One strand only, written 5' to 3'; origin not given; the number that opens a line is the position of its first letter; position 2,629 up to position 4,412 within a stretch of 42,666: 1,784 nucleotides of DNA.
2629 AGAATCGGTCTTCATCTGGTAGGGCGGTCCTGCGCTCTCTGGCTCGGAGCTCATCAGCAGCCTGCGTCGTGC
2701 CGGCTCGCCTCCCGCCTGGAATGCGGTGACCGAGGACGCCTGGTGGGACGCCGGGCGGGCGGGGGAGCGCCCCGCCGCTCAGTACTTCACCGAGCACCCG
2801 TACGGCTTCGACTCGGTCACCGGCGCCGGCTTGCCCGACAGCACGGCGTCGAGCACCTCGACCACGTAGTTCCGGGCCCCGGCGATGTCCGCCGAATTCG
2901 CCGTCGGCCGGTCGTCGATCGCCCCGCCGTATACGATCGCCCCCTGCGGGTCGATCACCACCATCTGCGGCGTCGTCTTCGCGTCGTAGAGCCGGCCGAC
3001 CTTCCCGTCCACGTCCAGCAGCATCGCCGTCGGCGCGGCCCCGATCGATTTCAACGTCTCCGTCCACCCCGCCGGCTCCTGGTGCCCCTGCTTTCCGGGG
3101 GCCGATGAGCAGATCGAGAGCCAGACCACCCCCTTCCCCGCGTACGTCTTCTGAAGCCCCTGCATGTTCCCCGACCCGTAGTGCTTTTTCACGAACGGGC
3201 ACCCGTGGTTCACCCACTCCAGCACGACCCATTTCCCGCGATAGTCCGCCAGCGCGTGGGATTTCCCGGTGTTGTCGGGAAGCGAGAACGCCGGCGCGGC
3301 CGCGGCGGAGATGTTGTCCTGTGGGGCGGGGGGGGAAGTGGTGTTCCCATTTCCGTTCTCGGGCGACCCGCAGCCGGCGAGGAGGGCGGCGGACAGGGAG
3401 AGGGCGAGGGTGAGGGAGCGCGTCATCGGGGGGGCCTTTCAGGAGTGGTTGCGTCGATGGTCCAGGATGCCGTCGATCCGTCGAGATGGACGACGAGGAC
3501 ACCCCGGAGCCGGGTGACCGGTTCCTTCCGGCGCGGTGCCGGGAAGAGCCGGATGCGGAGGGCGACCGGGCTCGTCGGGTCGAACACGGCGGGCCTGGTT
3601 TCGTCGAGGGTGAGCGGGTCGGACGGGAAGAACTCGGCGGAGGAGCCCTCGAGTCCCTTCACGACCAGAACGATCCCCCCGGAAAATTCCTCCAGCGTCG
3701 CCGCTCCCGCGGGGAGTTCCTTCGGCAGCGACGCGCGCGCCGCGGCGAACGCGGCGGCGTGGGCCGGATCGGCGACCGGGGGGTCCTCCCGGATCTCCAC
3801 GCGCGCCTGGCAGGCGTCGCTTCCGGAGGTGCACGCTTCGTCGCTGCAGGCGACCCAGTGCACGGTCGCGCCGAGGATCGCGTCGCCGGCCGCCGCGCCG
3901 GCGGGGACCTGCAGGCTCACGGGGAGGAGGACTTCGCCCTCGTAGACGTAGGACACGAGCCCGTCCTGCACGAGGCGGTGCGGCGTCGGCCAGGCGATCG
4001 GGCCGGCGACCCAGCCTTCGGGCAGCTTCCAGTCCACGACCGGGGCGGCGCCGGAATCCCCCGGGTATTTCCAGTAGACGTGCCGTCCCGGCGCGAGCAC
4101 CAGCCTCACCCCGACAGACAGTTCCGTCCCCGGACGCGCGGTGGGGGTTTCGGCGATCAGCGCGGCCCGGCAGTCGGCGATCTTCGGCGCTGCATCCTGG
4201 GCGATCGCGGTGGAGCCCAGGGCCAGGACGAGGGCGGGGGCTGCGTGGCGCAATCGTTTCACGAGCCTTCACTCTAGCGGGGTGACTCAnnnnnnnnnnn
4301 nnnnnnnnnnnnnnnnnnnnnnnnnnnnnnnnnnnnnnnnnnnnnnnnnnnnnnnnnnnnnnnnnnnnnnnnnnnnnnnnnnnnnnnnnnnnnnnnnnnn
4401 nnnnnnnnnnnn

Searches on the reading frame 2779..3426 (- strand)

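Call 10: search_protein_families(library=pfam, proteins=[window:2779-3426:-], max_evalue=0.01)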
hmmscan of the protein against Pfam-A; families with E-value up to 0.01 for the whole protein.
window:2779-3426:- (215 aa): 3 families
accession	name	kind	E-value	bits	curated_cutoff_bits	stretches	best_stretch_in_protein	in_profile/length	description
PF00578.27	AhpC-TSA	-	3.8e-15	56.4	26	1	43-166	4-123/124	AhpC/TSA family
PF08534.16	Redoxin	-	1.2e-08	35.3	26.6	1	43-177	5-140/148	Redoxin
PF00255.25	GSHPx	-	0.0016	18.4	27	1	47-119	4-70/108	Glutathione peroxidase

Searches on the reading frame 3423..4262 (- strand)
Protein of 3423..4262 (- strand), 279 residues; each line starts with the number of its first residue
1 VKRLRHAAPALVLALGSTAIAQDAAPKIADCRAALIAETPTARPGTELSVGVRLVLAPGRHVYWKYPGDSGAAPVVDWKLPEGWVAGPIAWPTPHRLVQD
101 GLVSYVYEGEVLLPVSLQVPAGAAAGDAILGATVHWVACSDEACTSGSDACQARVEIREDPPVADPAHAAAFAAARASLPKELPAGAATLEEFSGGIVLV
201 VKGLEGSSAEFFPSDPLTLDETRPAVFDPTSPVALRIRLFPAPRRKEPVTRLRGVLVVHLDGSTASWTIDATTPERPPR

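Call 10: search_protein_families(library=pfam, proteins=[window:3423-4262:-], max_evalue=0.01)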
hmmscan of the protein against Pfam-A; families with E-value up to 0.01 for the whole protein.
window:3423-4262:- (279 aa): 1 family
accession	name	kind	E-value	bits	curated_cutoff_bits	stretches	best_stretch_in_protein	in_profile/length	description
PF11412.14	DsbD_N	-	3.5e-14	53.3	25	1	41-146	14-109/119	Thiol:disulfide interchange protein DsbD, N-terminal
